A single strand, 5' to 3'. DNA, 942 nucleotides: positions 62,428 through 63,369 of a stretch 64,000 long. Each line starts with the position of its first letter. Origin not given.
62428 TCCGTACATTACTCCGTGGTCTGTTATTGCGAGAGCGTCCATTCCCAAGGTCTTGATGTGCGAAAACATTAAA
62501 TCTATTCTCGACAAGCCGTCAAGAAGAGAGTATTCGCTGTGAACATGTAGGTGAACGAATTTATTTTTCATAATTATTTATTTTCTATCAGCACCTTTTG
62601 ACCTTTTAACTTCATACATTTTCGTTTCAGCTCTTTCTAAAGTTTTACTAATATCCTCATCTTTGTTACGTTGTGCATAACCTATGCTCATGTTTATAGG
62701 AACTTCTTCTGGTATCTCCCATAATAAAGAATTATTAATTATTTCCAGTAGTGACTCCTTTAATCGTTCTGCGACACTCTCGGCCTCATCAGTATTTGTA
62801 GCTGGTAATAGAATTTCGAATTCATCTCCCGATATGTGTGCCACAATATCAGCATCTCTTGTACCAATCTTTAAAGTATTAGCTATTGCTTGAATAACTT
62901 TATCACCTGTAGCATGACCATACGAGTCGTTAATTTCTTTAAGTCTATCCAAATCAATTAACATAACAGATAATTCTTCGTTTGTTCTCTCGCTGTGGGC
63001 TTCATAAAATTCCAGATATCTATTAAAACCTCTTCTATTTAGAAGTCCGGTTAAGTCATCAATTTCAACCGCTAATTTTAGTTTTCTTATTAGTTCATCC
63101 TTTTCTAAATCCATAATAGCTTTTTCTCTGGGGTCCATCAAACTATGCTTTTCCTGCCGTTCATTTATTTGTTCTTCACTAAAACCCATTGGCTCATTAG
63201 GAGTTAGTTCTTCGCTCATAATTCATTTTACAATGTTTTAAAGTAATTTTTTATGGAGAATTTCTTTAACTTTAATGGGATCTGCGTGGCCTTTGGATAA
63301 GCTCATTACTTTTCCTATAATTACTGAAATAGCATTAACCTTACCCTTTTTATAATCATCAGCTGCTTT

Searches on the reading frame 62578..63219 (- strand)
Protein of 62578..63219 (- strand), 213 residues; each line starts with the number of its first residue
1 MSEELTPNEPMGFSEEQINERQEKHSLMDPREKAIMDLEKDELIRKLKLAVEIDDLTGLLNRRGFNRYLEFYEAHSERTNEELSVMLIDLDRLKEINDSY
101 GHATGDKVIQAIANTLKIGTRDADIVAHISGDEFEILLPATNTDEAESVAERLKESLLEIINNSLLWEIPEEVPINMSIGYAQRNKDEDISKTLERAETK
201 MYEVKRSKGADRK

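Call 88: search_protein_families(library=pfam, proteins=[window:62578-63219:-], max_evalue=0.001)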
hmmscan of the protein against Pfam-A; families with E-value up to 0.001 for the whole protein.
window:62578-63219:- (213 aa): 1 family
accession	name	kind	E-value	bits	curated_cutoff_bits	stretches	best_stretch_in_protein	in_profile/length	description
PF00990.26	GGDEF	-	1.9e-38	132.2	23.8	1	53-208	3-158/161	Diguanylate cyclase, GGDEF domain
